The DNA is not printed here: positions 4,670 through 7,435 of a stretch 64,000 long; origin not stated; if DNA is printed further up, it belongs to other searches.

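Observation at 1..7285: Tandem array of three paralogous large secreted Cys-rich proteins sharing a C-x6-C-M-[DE]-x-[FY]-C-x9-10-C-x-C-S signature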

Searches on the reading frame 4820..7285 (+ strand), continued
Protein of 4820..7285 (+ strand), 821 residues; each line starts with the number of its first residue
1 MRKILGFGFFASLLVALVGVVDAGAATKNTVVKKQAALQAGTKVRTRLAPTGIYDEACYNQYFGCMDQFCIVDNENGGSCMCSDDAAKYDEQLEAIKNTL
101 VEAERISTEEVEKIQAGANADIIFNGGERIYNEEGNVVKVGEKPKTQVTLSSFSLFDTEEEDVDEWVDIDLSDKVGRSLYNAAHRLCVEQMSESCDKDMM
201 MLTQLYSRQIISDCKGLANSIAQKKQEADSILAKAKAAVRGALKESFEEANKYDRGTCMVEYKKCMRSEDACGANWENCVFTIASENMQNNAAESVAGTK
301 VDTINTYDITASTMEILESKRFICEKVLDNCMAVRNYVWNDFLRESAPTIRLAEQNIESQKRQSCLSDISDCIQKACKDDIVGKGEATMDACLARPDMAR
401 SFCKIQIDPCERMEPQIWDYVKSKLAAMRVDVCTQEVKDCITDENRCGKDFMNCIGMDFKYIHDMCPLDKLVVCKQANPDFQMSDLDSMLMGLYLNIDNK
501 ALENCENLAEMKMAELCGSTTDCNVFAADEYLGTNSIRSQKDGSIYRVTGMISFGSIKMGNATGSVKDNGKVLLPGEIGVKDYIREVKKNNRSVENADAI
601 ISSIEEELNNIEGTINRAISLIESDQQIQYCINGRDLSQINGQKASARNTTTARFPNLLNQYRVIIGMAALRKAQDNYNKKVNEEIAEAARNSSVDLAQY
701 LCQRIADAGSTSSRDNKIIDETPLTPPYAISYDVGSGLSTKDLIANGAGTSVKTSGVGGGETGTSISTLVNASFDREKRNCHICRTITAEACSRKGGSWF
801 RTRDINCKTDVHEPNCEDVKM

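Call 56: fold_search(model_id=the predicted structure, library=pdb)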
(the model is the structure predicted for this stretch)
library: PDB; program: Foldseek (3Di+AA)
matches with E <= 10: 164; with E <= 0.001: 0
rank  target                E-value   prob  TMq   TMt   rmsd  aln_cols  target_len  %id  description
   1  8p94_V                3.8e-01  0.54  0.06  0.14  16.5        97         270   16  Cryo-EM structure of cortactin stabilized Arp2/3-complex nucleated actin branches (released 2024-01-03)
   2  8f8q_H                4.7e-01  0.44  0.06  0.14  16.4        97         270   16  Cryo-EM structure of the CapZ-capped barbed end of F-actin (released 2023-06-07)
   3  3lk2_A                6.5e-01  0.14  0.05  0.14  26.8       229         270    8  Crystal structure of CapZ bound to the uncapping motif from CARMIL (released 2010-04-07)
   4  9y9l_Z                6.8e-01  0.47  0.06  0.16  12.5        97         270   14  CP at the barbed end with one cofilin on second-to-last subunit (released 2026-03-04)
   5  1izn_A                6.8e-01  0.44  0.05  0.14  20.3        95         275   14  Crystal Structure of Actin Filament Capping Protein CapZ (released 2003-04-08)
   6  3aaa_A                7.4e-01  0.38  0.05  0.14  19.0        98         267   14  Crystal Structure of Actin capping protein in complex with V-1 (released 2010-08-04)
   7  7ds8_A                7.7e-01  0.51  0.05  0.14  19.9        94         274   13  Crystal structure of actin capping protein in complex with twinflin-1/CD2AP CPI chimera peptide (CDN-TWC) (released 2021-03-03)
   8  7dsa_B                8.9e-01  0.35  0.07  0.18   9.8        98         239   13  Crystal structure of actin capping protein in complex with V-1 (space group P62) (released 2021-03-03)
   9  7ccc_D                8.9e-01  0.35  0.06  0.15  16.2        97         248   16  The structure of the actin filament uncapping complex mediated by twinfilin (released 2021-02-03)
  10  3lk3_A                8.9e-01  0.23  0.05  0.12  19.9        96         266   10  Crystal structure of CapZ bound to the CPI and CSI uncapping motifs from CARMIL (released 2010-04-07)
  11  6f1t_L                9.3e-01  0.84  0.07  0.18  10.2        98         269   14  Cryo-EM structure of two dynein tail domains bound to dynactin and BICDR1 (released 2018-01-17)
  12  1izn_C                9.3e-01  0.38  0.05  0.14  20.0        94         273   14  Crystal Structure of Actin Filament Capping Protein CapZ (released 2003-04-08)
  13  9b85_N                9.3e-01  0.33  0.05  0.13  16.4        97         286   13  Cryo-EM structure of human dynactin complex bound to Chlamydia effector Dre1 (released 2025-04-16)
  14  7ccc_C                1.0e+00  0.38  0.05  0.14  18.4        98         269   12  The structure of the actin filament uncapping complex mediated by twinfilin (released 2021-02-03)
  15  9bli_B                1.1e+00  0.72  0.07  0.21   8.6       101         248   14  Crystal structure of Actin capping protein in complex with a fragment of Legionella pneumophila RavB (released 2025-05-07)
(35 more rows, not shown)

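Call 59: search_solved_structures(query=A2, max_evalue=10)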
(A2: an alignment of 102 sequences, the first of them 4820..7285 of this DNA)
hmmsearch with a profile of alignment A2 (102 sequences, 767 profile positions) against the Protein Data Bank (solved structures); distinct sequences matched with E-value up to 10: 0.

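Call 64: find_homologous_proteins(query=P0389)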
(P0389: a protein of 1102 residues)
Query P0389 (1102 aa): 253 proteins with E <= 0.001 among 8000 candidates; the best 120 are listed.
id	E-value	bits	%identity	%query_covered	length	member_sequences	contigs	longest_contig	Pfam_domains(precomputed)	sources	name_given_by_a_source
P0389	0.0e+0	2472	100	100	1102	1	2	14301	-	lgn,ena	-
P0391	1.4e-287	975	47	99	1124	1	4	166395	-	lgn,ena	-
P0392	4.9e-280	950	50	72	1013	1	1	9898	-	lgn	-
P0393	1.3e-275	936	56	73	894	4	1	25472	-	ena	-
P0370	6.9e-275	933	48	72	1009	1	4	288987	-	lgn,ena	-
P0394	2.5e-266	905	51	72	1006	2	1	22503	-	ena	-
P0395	1.7e-241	823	49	72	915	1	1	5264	-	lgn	-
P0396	1.3e-239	816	54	59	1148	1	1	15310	-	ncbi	-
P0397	3.9e-238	811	50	73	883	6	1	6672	-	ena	-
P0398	2.2e-237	809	50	72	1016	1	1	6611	-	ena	-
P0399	4.1e-237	808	51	60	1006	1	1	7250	-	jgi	jgi:hypothetical protein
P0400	4.0e-233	795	46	72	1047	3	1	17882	-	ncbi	-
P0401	1.4e-231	790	43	97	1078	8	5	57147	-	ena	-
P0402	1.6e-229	783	40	98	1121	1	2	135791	-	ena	-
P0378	7.6e-228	777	53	59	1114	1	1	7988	-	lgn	-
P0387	7.3e-219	748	47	70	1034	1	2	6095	-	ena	-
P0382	2.4e-142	494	39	59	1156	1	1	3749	-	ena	-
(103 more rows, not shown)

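Call 65: find_encoding_contigs(protein=P0370, flank=10000, max_places=2)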
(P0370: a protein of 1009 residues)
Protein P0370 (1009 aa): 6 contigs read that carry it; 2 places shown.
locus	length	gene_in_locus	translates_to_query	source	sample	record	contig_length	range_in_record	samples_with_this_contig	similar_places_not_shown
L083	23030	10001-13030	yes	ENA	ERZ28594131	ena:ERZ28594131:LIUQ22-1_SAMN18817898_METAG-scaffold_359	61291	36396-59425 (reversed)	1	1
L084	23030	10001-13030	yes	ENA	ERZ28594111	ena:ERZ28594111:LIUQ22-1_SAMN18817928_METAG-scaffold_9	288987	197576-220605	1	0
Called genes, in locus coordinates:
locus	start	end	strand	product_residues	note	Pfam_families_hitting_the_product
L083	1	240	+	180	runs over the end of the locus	PF01196:Ribosomal_L17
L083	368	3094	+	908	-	-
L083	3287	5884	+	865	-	-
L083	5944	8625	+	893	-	-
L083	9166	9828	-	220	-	-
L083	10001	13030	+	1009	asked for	-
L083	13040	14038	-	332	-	-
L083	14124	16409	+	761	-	-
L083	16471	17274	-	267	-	-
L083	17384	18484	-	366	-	PF01170:UPF0020 (faint), PF08241:Methyltransf_11 (faint), PF01555:N6_N4_Mtase, PF18755:RAMA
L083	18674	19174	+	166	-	PF22811:Zn_ribbon_NrdR, PF03477:ATP-cone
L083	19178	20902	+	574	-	PF01464:SLT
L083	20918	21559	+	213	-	PF01351:RNase_HII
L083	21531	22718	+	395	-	PF00162:PGK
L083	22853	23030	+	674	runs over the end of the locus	-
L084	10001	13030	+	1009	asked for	-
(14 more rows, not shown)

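Call 73: search_protein_families(library=pfam, alignment_id=A3, max_evalue=1)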
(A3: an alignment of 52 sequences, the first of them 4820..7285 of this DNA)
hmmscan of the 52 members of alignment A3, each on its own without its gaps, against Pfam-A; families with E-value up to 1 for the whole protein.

A. member 1, window:4820-7285:+ (821 aa): 0 families

B. families by the number of members that match (of 52 scanned): 45 families (the first 25 are shown)
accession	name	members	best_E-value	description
PF25016.1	EGF_Pikachurin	6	0.1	Pikachurin, EGF-like domain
PF13488.11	Gly-zipper_Omp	3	0.00017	Glycine zipper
PF13441.11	Gly-zipper_YMGG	2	0.00026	YMGG-like Gly-zipper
PF20721.2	C19orf12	2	0.0066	C19orf12-like protein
PF13436.11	Gly-zipper_OmpA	1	3.5e-05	Glycine-zipper domain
PF21827.1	New_glue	1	0.00062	New glue protein family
PF04513.17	Baculo_PEP_C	1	0.0035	Baculovirus polyhedron envelope protein, PEP, C terminus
PF15793.11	SHLD2_C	1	0.0042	Shieldin complex subunit 2, C-terminal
PF05196.18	PTN_MK_N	1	0.0094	PTN/MK heparin-binding protein family, N-terminal domain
PF13168.11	Poxvirus_B22R_C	1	0.011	Poxvirus B22R protein C-terminal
PF00611.28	FCH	1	0.018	Fes/CIP4, and EFC/F-BAR homology domain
PF05433.20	Rick_17kDa_Anti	1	0.024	Glycine zipper 2TM domain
PF03589.19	Antiterm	1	0.024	Antitermination protein Q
PF05642.16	Sporozoite_P67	1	0.026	Sporozoite P67 surface antigen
PF09021.16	HutP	1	0.028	HutP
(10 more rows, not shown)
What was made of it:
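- On Glycine zipper 2TM / Gly-zipper_Omp (C-terminal segment of B only): Among 52 relatives, 3 matched Gly-zipper_Omp (best E 1.7e-4), 1 matched Gly-zipper_OmpA (3.5e-5), 2 matched YMGG (2.6e-4) and 1 matched Rick_17kDa_Anti (0.024) (call 73).
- Closest known: Glycine-zipper outer-membrane lipoproteins. Same: B and some paralogs carry a G/A-rich hydrophobic hairpin-like segment that matches the Gly-zipper_Omp, _OmpA and _YMGG models in some members, at E from 3.5e-5 to 2.6e-4 (call 73).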

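Call 95: search_dna_similar(query=window:4820-7285:+, collection=plasmids, mode=protein, max_evalue=0.001, max_rows=5)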
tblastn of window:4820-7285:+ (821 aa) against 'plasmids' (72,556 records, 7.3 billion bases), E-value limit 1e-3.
No match.

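Call 96: search_dna_similar(query=window:4820-7285:+, collection=phages, mode=protein, max_evalue=0.001, max_rows=5)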
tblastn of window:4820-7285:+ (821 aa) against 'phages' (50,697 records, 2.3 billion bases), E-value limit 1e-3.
No match.
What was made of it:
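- Tried and rejected: tblastn of C against the plasmid and phage collections gave no match, so there is no sign of a mobile-element origin (calls 95, 96).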
